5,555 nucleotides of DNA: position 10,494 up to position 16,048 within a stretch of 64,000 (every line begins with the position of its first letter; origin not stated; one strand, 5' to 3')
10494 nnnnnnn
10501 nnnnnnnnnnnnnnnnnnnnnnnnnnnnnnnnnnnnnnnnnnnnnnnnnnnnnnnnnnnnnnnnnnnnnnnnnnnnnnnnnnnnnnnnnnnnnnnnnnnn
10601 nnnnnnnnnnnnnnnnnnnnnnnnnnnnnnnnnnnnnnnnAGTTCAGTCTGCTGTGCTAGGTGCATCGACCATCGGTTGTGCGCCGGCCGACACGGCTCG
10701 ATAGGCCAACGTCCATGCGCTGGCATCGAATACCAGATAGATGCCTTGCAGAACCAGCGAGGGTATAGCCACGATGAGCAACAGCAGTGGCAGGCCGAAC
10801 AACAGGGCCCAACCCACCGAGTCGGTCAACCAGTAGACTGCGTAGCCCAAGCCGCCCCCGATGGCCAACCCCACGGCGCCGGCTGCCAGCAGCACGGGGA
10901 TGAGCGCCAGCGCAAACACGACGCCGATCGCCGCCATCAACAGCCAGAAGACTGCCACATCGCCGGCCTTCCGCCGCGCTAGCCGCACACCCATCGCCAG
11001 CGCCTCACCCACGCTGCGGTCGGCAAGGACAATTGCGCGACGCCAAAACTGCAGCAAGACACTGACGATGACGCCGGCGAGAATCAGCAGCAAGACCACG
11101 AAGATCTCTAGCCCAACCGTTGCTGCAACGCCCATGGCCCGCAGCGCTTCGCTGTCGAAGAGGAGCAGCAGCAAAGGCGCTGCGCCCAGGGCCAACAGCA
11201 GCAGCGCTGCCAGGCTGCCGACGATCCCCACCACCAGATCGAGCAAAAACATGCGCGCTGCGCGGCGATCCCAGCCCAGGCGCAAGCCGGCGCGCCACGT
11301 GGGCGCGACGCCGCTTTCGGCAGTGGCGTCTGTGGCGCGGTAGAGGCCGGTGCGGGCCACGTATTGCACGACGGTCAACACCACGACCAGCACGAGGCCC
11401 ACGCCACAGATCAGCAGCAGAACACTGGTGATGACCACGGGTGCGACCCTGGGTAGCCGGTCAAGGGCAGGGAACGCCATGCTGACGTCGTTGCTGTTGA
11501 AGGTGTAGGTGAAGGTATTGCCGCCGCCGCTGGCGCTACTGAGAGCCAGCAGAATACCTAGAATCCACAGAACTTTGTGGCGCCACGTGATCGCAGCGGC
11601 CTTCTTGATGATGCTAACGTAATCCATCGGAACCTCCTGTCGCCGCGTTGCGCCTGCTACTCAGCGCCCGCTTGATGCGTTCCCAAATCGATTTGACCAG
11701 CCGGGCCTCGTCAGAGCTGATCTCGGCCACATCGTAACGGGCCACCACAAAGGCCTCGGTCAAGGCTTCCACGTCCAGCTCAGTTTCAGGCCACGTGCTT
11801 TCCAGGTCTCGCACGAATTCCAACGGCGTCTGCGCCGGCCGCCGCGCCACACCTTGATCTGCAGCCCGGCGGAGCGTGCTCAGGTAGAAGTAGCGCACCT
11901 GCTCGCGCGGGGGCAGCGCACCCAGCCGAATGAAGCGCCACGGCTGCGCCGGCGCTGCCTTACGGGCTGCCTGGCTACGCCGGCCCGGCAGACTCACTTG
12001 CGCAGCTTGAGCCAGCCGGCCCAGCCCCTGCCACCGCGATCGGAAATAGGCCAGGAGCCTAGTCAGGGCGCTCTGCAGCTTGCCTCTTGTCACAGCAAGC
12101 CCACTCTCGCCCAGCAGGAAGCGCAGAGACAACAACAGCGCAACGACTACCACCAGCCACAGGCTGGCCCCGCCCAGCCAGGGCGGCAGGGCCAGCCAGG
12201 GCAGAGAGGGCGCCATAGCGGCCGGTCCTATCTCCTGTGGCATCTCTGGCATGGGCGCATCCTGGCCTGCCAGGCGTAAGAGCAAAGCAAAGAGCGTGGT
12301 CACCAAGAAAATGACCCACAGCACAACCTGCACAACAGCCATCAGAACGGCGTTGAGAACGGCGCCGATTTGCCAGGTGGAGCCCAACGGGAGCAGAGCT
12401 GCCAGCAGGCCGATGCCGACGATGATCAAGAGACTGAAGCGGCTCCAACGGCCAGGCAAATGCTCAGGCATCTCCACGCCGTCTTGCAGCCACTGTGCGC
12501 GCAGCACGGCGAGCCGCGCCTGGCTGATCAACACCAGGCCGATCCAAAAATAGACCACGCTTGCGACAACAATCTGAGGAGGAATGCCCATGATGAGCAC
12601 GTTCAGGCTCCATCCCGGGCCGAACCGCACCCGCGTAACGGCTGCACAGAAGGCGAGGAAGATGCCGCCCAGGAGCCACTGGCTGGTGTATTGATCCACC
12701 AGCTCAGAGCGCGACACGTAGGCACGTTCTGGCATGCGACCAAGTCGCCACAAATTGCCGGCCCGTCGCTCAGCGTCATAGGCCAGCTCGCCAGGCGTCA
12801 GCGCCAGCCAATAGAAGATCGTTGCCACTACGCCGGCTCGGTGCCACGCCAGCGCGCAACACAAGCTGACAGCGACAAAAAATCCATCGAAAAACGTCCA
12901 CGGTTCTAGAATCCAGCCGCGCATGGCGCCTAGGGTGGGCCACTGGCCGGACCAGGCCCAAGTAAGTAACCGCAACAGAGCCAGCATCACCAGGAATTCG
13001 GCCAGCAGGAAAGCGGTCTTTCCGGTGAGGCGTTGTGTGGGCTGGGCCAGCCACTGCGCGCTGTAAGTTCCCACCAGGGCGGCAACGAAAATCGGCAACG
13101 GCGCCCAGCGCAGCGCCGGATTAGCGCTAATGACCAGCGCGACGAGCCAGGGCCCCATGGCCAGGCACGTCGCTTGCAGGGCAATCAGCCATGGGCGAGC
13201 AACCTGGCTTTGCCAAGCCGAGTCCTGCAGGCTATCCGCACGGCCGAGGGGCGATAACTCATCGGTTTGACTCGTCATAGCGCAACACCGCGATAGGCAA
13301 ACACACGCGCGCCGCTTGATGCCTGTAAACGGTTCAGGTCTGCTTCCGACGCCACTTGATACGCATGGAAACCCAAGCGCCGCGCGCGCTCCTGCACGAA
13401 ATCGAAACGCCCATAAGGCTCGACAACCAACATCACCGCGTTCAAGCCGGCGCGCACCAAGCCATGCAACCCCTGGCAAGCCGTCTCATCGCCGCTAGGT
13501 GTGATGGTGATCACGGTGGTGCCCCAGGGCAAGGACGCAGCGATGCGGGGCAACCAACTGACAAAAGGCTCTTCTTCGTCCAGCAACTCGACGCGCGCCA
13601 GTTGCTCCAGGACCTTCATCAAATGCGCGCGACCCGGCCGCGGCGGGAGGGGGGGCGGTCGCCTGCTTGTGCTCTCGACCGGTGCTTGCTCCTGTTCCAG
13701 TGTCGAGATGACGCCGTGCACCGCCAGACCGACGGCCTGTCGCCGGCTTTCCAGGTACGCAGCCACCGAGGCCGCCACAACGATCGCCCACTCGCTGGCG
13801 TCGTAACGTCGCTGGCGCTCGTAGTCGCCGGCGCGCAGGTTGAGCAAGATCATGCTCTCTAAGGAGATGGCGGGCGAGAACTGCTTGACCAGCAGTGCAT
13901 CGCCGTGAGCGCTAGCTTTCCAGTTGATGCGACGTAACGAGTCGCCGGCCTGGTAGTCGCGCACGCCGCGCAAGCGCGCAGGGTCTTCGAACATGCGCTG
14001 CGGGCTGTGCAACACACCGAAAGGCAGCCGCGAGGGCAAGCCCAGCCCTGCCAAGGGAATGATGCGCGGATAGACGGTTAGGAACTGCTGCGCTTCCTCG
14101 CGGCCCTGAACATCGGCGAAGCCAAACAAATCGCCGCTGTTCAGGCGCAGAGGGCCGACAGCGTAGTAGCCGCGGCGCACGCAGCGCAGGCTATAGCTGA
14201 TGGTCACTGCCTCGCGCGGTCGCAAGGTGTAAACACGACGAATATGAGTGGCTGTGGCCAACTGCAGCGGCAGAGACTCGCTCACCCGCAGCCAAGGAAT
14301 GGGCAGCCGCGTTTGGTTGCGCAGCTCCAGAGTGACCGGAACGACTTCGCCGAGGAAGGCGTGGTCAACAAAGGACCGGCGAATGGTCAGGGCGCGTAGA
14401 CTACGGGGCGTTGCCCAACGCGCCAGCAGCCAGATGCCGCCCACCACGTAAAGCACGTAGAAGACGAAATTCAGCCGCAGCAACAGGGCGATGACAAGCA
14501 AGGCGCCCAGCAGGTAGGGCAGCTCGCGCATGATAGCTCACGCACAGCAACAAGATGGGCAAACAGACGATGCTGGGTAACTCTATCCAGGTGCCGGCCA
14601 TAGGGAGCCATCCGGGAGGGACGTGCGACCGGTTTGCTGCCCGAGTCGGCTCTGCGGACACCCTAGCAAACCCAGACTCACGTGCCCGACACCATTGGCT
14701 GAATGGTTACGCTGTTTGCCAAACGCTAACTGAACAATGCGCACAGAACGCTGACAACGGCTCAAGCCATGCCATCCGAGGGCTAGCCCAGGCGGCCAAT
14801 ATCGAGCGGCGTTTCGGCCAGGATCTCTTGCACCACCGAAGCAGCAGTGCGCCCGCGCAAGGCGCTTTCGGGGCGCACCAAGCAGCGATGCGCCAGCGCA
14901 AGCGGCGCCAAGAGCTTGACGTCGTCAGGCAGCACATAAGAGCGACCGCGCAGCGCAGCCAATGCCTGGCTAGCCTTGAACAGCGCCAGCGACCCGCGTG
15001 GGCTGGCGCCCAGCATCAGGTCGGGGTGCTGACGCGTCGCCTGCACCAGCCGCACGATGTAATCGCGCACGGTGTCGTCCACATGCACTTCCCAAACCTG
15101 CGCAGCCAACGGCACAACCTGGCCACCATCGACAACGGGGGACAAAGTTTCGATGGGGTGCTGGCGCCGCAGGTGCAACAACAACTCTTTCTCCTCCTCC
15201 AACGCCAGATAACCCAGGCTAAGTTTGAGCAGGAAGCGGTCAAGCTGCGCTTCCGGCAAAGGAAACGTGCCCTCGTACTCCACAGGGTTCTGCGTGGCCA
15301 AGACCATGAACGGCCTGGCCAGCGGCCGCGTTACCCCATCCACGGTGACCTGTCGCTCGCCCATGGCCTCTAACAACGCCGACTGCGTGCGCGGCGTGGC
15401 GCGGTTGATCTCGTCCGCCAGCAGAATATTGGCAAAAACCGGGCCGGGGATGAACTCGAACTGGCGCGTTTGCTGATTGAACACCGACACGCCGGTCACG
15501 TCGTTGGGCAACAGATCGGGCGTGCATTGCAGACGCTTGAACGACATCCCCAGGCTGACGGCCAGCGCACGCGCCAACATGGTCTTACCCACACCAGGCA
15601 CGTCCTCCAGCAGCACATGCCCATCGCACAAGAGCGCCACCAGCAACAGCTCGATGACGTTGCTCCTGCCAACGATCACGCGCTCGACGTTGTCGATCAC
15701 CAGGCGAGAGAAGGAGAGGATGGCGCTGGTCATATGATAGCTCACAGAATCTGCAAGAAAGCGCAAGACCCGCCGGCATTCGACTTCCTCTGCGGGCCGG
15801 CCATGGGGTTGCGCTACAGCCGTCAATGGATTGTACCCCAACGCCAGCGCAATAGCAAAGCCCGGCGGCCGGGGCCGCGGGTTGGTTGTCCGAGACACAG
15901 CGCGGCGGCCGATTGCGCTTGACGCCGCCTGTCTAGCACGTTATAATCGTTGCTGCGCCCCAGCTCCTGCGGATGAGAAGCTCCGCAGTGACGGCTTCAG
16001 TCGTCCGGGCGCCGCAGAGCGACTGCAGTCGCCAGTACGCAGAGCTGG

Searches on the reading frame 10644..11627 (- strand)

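Call 33: search_protein_families(library=pfam, proteins=[window:10644-11627:-])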
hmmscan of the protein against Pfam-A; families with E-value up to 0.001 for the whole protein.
window:10644-11627:- (327 aa): 1 family
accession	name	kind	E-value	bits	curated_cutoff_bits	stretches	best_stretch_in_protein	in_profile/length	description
PF24400.1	DUF7544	-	5.4e-08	32.9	27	1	23-294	29-277/302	Family of unknown function (DUF7544)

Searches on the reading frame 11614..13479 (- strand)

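Call 34: search_protein_families(library=pfam, proteins=[window:11614-13479:-])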
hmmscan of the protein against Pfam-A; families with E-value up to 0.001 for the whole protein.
window:11614-13479:- (621 aa): 1 family
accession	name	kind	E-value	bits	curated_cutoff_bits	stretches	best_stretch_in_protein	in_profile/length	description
PF13559.11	DUF4129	-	5.8e-12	45.9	24.8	1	532-599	2-68/69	Domain of unknown function (DUF4129)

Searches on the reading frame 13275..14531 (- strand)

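Call 13: search_protein_families(library=pfam, proteins=[window:13275-14531:-])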
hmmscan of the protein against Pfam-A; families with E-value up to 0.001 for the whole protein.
window:13275-14531:- (418 aa): 1 family
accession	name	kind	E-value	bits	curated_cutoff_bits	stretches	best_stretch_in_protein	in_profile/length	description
PF01882.25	DUF58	-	2.3e-13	50.3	23.4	1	190-313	2-110/216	Protein of unknown function DUF58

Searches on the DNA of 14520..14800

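Call 37: search_rna_families(source=window, start=14520, end=14800, threshold=evalue, max_evalue=10)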
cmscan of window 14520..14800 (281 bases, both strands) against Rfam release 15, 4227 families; matches with E-value up to 10: 0.
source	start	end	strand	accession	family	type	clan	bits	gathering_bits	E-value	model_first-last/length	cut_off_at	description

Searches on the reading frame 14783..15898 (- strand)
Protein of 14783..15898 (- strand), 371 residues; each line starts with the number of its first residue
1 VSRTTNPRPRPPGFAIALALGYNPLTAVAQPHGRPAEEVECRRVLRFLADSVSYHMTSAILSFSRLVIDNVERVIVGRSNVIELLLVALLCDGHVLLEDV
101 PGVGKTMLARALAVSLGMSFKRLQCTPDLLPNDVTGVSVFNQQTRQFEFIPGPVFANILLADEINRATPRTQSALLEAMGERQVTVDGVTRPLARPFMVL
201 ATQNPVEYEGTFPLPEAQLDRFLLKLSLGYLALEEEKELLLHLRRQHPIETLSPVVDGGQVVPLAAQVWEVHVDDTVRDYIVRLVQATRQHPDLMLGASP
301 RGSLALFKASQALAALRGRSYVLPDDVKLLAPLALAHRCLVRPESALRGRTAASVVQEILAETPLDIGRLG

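Call 13: search_protein_families(library=pfam, proteins=[window:14783-15898:-])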
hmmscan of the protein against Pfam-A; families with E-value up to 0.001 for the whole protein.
window:14783-15898:- (371 aa): 7 families
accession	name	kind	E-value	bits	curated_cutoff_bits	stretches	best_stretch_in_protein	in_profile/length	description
PF07726.17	AAA_3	-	4.3e-64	214.7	27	1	94-224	1-131/131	ATPase family associated with various cellular activities (AAA)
PF17863.7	AAA_lid_2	-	6.3e-24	83.9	22.7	1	286-359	1-74/74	AAA lid domain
PF07728.20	AAA_5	-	3.2e-13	50.3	22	1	94-222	1-139/139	AAA domain (dynein-related subfamily)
PF20030.5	bpMoxR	-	1.6e-08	34.3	27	1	67-240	6-178/205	MoxR domain in the MoxR-vWA-beta-propeller ternary systems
PF00004.35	AAA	-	6.5e-07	30.3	21.2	1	97-205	3-111/131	ATPase family associated with various cellular activities (AAA)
PF05496.18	RuvB_N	-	0.00025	21.3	27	0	94-185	35-114/159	Holliday junction DNA helicase RuvB P-loop domain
PF01078.27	Mg_chelatase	-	0.00065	19.6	20.3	0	75-114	5-44/207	Magnesium chelatase, subunit ChlI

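Call 28: find_related_loci(query=window:14786-15898:-, collection=metagenome_contigs, flank=10000)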
Query window:14786-15898:- (371 aa) in metagenome_contigs; peptide patterns used: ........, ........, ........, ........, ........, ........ (x = any residue, [..] = any of these).
600 stretches matched a pattern (row limit reached: there are more); 586 encode a relative of the query (tblastn E <= 1e-3); the best 80 are kept; 80 distinct loci.
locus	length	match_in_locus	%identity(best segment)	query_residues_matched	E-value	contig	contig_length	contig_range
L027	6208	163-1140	84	49-370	0e+0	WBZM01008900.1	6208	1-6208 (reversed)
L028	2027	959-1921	80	51-371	0e+0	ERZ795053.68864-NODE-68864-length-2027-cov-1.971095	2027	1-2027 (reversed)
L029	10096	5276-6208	78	60-370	8e-165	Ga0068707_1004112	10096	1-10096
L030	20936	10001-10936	76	58-369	1e-153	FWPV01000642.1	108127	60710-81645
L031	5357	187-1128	72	58-371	2e-152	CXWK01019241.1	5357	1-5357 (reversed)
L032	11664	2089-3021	73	60-370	1e-150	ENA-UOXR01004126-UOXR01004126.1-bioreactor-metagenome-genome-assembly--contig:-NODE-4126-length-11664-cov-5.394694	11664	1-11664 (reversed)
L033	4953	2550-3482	73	60-370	6e-153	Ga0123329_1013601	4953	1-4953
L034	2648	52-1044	65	45-370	4e-158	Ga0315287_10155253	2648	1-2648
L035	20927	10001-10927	72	62-370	2e-149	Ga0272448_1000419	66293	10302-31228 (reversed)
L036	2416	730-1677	70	53-367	8e-159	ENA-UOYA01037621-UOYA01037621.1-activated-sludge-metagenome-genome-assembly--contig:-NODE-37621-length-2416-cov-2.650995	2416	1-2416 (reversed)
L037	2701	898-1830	71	60-370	1e-156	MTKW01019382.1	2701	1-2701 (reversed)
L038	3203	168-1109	70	55-368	4e-154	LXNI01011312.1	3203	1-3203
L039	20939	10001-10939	72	58-370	2e-145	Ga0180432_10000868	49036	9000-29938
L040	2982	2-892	74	74-370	3e-152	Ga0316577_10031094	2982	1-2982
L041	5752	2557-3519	67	52-368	8e-146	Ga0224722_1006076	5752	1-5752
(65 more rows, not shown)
